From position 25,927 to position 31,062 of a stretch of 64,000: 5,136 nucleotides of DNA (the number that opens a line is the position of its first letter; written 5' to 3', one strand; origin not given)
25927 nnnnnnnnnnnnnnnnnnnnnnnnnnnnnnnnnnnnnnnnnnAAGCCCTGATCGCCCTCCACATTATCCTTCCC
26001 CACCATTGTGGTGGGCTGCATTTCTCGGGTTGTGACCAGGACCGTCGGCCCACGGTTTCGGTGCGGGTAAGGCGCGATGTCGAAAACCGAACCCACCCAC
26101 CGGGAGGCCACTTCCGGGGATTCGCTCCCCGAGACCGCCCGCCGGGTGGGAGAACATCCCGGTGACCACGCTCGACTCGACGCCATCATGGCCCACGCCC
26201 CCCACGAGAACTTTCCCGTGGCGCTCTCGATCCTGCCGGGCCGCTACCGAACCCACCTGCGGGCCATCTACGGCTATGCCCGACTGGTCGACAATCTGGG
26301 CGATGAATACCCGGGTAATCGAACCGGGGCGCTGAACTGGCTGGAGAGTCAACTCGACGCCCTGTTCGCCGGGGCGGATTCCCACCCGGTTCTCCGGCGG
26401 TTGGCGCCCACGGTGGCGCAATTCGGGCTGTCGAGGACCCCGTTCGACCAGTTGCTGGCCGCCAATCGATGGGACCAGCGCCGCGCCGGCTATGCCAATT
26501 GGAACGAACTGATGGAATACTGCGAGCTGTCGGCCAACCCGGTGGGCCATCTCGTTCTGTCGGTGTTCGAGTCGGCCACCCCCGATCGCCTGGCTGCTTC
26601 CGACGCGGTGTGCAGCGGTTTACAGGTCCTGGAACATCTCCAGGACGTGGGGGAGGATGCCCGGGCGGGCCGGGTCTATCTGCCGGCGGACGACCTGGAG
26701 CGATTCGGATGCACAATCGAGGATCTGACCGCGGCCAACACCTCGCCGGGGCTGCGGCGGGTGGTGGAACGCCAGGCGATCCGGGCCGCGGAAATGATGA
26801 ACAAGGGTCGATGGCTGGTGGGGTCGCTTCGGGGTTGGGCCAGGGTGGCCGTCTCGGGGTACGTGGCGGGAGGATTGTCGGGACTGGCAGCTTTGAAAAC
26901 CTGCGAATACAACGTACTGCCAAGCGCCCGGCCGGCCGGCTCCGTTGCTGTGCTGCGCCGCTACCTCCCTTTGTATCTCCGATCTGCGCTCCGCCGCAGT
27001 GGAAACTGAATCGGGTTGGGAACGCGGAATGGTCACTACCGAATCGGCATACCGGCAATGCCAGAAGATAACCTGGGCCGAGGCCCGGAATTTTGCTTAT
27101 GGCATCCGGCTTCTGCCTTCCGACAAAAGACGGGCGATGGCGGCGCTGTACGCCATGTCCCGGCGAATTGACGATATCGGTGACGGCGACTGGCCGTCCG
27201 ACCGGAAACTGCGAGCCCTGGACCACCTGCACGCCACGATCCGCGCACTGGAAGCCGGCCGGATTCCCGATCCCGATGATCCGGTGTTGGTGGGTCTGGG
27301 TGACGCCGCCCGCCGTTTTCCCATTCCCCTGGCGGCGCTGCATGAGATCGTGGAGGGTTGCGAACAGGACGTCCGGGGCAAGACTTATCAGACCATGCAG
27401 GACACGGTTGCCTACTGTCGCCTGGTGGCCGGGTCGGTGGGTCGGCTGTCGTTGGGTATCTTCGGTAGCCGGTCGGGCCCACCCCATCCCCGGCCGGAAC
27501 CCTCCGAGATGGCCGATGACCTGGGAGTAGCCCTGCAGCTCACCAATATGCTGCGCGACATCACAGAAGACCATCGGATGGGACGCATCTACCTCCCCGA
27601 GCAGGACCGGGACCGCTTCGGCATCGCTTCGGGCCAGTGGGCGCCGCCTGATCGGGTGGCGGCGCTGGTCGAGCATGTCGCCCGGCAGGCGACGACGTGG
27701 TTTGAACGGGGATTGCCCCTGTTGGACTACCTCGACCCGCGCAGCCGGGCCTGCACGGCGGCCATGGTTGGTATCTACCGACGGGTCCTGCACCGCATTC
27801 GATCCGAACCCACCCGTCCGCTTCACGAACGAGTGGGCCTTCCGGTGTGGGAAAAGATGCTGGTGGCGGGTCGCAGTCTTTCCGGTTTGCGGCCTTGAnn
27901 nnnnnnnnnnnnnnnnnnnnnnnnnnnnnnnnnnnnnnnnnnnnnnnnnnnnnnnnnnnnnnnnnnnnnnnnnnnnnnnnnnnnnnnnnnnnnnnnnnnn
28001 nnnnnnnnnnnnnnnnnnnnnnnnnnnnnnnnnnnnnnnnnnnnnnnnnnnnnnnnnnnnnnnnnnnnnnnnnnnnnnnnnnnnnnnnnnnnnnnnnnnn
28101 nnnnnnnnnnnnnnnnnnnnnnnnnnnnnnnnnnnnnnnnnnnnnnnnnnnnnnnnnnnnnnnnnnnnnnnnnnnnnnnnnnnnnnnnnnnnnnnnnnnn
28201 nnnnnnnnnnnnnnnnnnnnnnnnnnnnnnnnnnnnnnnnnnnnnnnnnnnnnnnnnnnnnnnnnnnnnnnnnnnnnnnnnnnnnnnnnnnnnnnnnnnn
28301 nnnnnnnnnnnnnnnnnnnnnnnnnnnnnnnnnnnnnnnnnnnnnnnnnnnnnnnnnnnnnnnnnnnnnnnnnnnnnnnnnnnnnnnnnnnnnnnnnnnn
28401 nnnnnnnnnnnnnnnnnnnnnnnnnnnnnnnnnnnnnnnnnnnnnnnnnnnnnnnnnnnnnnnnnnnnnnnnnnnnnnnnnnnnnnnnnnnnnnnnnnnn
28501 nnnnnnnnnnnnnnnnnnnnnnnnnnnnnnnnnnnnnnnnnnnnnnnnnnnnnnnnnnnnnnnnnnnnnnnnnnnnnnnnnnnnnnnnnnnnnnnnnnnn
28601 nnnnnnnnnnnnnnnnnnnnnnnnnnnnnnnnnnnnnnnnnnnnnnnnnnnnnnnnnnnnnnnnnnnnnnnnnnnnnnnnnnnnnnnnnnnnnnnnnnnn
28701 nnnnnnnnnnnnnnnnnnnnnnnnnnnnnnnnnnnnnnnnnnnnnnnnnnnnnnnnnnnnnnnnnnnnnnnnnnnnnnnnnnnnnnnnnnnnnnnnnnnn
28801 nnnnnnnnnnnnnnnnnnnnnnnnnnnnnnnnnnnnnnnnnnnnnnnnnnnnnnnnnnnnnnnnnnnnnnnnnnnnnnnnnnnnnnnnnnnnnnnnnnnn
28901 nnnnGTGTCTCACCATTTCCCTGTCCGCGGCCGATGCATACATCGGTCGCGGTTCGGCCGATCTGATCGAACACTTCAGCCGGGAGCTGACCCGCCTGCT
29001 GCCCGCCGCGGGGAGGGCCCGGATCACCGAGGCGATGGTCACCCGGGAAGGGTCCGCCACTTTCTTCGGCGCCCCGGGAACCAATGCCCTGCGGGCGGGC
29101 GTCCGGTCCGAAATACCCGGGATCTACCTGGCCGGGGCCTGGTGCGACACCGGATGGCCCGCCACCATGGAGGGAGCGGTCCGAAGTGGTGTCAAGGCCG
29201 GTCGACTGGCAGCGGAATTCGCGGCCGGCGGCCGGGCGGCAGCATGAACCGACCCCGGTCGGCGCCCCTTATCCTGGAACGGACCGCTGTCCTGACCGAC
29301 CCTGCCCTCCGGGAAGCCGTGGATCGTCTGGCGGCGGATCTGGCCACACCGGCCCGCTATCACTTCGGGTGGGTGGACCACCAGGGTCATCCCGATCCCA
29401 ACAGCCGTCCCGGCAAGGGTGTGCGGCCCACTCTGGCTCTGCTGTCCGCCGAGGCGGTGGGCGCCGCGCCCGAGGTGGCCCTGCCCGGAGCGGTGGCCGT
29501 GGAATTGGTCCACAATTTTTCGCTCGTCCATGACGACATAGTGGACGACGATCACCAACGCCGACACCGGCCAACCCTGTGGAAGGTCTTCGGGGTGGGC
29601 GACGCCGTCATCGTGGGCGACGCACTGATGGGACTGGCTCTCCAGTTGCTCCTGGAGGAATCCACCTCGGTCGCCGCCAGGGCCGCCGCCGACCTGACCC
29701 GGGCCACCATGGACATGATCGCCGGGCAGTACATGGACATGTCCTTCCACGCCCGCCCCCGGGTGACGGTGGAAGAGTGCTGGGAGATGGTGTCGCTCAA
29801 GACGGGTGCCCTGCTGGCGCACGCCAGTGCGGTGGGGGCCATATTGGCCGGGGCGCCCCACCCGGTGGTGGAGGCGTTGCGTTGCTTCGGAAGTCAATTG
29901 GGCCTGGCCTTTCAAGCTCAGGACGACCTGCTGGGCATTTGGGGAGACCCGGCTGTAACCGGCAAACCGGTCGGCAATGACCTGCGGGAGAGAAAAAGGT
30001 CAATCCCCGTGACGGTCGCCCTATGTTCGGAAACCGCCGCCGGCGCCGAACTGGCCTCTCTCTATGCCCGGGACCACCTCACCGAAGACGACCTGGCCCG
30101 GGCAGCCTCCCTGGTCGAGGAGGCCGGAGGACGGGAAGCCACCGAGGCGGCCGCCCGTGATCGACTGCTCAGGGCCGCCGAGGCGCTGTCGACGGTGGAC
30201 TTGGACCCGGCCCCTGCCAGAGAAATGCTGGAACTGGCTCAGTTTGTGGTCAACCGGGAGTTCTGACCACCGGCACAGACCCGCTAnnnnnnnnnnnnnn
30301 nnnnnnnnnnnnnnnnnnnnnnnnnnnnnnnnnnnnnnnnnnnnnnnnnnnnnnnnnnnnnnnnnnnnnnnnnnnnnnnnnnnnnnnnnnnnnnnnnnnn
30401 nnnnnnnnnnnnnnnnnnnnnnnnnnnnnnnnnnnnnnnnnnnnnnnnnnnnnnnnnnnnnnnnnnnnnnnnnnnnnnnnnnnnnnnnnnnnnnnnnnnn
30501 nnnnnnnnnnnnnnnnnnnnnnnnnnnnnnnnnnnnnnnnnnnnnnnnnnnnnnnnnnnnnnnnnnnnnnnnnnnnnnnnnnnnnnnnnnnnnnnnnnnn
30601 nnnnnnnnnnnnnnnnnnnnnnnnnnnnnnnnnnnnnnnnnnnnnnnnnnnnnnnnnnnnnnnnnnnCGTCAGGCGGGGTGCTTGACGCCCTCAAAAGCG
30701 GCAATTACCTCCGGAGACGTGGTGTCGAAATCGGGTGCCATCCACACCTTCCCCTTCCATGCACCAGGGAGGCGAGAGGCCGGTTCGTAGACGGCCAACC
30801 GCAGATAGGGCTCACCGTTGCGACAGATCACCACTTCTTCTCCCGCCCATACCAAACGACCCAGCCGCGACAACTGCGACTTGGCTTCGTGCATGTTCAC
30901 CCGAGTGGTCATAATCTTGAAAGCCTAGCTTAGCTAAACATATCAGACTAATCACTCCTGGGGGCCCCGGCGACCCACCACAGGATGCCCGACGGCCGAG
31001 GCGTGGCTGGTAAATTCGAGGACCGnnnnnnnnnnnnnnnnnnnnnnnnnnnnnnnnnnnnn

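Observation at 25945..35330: About 9.4 kb accessory block inserted into a conserved ribosomal/housekeeping neighbourhood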

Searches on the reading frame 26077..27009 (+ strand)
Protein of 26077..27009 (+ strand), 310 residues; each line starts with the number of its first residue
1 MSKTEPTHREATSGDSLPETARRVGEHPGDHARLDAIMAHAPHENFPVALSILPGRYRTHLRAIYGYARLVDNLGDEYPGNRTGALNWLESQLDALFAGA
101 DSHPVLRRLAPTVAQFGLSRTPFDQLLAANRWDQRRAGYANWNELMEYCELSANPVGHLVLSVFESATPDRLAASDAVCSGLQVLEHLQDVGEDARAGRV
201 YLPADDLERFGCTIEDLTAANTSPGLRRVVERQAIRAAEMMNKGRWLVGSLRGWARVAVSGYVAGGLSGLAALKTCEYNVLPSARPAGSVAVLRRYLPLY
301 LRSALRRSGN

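Call 5: search_protein_families(library=pfam, proteins=[window:26077-27009:+])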
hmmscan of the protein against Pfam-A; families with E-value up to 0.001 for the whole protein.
window:26077-27009:+ (310 aa): 1 family
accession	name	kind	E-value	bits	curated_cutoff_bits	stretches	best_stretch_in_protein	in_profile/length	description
PF00494.24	SQS_PSY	-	1.5e-56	192.5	26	1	43-282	5-254/263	Squalene/phytoene synthase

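Call 20: search_protein_families(library=ncbifam, proteins=[window:26077-27009:+], max_evalue=0.00001)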
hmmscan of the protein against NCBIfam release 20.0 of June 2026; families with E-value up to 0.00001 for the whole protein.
window:26077-27009:+ (310 aa): 5 families
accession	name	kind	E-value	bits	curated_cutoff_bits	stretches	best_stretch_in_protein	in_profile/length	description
TIGR03464.1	HpnC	equivalog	5.6e-80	268.7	250.45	1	39-286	2-251/267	squalene synthase HpnC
TIGR03465.1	HpnD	equivalog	3.9e-43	147.4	278.6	1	41-247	4-212/267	presqualene diphosphate synthase HpnD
NF045921.1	PhytnSynCrtBRhod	equivalog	4.5e-23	82.2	500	1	45-252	20-228/307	15-cis-phytoene synthase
NF045686.1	PhytoSynCyanob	equivalog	2.3e-22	79.5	550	1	46-261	35-265/310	15-cis-phytoene synthase CrtB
NF042419.1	Phyto_syn_CrtB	equivalog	1.5e-07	31.2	480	1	129-239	112-221/306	15-cis-phytoene synthase CrtB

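Call 26: find_related_loci(query=window:26077-27009:+, collection=metagenome_contigs, flank=10000)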
Query window:26077-27009:+ (310 aa) in metagenome_contigs; peptide patterns used: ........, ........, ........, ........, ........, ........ (x = any residue, [..] = any of these).
404 stretches matched a pattern; 204 encode a relative of the query (tblastn E <= 1e-3); the best 80 are kept; 80 distinct loci.
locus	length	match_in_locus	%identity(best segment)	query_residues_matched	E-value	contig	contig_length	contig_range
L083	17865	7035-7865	62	31-307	2e-110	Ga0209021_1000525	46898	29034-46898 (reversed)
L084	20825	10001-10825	62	31-305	6e-107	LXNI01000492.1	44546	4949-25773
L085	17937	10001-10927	60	3-307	3e-106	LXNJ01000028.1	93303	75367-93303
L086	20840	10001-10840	60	31-310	1e-105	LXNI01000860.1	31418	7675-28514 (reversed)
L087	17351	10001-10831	61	31-307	2e-105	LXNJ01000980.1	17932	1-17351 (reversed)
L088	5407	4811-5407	68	31-229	4e-86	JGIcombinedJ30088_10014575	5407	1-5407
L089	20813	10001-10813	61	31-301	1e-103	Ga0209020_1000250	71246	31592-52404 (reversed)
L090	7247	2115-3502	53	36-299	4e-83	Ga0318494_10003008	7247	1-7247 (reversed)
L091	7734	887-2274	53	36-299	4e-83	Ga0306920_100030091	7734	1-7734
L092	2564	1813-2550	54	36-281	3e-84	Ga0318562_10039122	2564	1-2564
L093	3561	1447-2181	56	37-281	8e-82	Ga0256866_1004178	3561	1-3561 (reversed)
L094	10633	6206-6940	56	37-281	2e-81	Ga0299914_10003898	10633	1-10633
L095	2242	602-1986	52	36-298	2e-83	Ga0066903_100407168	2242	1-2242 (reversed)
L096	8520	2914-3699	53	37-306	3e-80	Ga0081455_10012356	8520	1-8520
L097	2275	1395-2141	52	35-283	1e-82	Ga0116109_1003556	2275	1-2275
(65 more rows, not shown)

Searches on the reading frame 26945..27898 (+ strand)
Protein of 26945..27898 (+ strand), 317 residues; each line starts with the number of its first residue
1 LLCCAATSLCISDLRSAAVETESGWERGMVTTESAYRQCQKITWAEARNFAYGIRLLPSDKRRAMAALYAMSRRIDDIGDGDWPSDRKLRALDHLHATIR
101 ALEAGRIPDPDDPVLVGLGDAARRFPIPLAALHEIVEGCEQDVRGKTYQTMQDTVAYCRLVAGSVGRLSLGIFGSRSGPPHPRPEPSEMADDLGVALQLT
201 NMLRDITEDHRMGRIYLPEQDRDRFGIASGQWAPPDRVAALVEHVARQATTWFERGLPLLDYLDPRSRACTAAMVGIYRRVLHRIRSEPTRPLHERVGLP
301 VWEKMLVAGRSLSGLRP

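Call 5: search_protein_families(library=pfam, proteins=[window:26945-27898:+])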
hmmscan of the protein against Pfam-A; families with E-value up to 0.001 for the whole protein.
window:26945-27898:+ (317 aa): 1 family
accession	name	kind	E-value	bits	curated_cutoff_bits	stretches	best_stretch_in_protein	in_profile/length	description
PF00494.24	SQS_PSY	-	5e-66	223.5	26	1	47-302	5-262/263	Squalene/phytoene synthase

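Call 20: search_protein_families(library=ncbifam, proteins=[window:27029-27898:+], max_evalue=0.00001)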
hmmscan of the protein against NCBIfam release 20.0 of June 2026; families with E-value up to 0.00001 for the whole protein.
window:27029-27898:+ (289 aa): 6 families
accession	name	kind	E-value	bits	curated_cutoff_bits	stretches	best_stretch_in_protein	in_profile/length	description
TIGR03465.1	HpnD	equivalog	5e-76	255.3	278.6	1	17-284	4-265/267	presqualene diphosphate synthase HpnD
TIGR03464.1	HpnC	equivalog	1.1e-46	159.5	250.45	1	17-284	4-266/267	squalene synthase HpnC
NF045686.1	PhytoSynCyanob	equivalog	1.3e-40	139.4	550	1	2-279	15-299/310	15-cis-phytoene synthase CrtB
NF042419.1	Phyto_syn_CrtB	equivalog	3e-28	99.3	480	1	17-277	13-276/306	15-cis-phytoene synthase CrtB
NF045921.1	PhytnSynCrtBRhod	equivalog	1.3e-24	87.2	500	1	8-278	7-270/307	15-cis-phytoene synthase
TIGR01559.1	squal_synth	equivalog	2.1e-11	43.6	286.75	1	118-197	129-206/337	squalene synthase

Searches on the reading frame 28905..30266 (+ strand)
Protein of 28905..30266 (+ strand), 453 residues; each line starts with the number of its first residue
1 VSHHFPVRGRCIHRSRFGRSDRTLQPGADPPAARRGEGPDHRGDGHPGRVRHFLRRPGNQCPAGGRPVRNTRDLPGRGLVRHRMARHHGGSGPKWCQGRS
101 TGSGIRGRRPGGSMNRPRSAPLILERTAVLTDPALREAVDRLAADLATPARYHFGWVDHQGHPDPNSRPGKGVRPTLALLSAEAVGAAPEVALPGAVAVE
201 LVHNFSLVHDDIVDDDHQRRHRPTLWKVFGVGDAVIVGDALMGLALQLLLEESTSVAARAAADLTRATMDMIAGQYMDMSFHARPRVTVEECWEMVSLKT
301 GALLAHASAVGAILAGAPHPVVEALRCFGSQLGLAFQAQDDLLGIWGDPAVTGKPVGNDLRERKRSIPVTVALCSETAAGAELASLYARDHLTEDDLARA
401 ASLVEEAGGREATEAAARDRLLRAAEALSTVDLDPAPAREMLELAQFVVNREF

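Call 5: search_protein_families(library=pfam, proteins=[window:28905-30266:+])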
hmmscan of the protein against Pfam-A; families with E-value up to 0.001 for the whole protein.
window:28905-30266:+ (453 aa): 1 family
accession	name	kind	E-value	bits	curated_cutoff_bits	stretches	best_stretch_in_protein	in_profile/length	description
PF00348.22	polyprenyl_synt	-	9.3e-58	195.8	27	1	168-402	14-249/251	Polyprenyl synthetase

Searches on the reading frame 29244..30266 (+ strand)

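Call 20: search_protein_families(library=ncbifam, proteins=[window:29244-30266:+], max_evalue=0.00001)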
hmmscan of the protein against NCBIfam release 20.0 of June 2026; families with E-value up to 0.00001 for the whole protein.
window:29244-30266:+ (340 aa): 16 families
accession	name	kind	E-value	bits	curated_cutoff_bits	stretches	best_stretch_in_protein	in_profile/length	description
NF041169.1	f2_encap_cargo4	exception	3e-121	404.7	450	1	10-339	4-333/334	family 2 encapsulin nanocompartment cargo protein polyprenyl transferase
NF045549.1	GGPPsyn_IdsB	equivalog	1.3e-93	313.8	475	1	6-339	15-345/346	geranylgeranyl diphosphate synthase IdsB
NF040698.1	IdsA_Meth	equivalog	3.7e-61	207.1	468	1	57-339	42-327/328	short chain isoprenyl diphosphate synthase IdsA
NF041003.1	GGPP_syn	equivalog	8.7e-51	172.9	500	1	57-338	40-324/326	geranylgeranyl diphosphate synthase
NF045485.1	FPPsyn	subfamily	4.1e-48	164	275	1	57-280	37-267/288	farnesyl diphosphate synthase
NF040789.2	gerfarn_diphsyn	equivalog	3.1e-42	145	560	1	80-340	85-345/345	geranylfarnesyl diphosphate synthase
NF045685.1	GGPPSynCrtE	equivalog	1.9e-37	128.9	460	1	57-263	42-256/293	geranylgeranyl diphosphate synthase CrtE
TIGR02749.1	prenyl_cyano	equivalog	1.4e-35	122.8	383.2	1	56-338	43-320/322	solanesyl diphosphate synthase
TIGR02748.1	GerC3_HepT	equivalog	1e-30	106.9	456.55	1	57-340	43-319/319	heptaprenyl diphosphate synthase component II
NF042416.1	GFPPS_Mycobact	equivalog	6.7e-30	104.2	600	1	56-338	41-348/350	bifunctional (2E,6E)-farnesyl/geranyl diphosphate synthase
NF008140.0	PRK10888.1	equivalog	2.8e-29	102.4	412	1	56-339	43-322/323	octaprenyl diphosphate synthase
NF042417.1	NPPPS_Mycobact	equivalog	3.8e-28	98.5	600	1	57-338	56-333/335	nonaprenyl/(2E,6E)-farnesyl/geranylgeranyl diphosphat synthase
NF007877.0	PRK10581.1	equivalog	2.2e-27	96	321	1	57-270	44-266/299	(2E,6E)-farnesyl diphosphate synthase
NF045628.1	HxpDPsynlarge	equivalog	4.1e-26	91.7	500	1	56-315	34-287/311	hexaprenyl-diphosphate synthase large subunit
NF040627.1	GFPS_Meth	equivalog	1.9e-25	89.9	600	1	56-231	39-209/285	geranylfarnesyl diphosphate synthase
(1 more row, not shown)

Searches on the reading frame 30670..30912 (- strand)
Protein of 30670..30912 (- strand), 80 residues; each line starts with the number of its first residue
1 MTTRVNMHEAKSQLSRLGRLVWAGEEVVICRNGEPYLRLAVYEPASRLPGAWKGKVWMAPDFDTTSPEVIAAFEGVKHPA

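Call 5: search_protein_families(library=pfam, proteins=[window:30670-30912:-])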
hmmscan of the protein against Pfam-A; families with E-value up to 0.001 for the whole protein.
window:30670-30912:- (80 aa): 0 families

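Call 10: search_protein_families(library=padloc, proteins=[window:30670-30912:-], max_evalue=0.01)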
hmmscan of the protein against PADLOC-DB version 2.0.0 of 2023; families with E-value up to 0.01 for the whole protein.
window:30670-30912:- (80 aa): 0 families

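Call 20: search_protein_families(library=ncbifam, proteins=[window:30670-30912:-], max_evalue=0.00001)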
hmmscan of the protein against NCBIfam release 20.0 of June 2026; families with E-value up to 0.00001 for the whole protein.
window:30670-30912:- (80 aa): 0 families
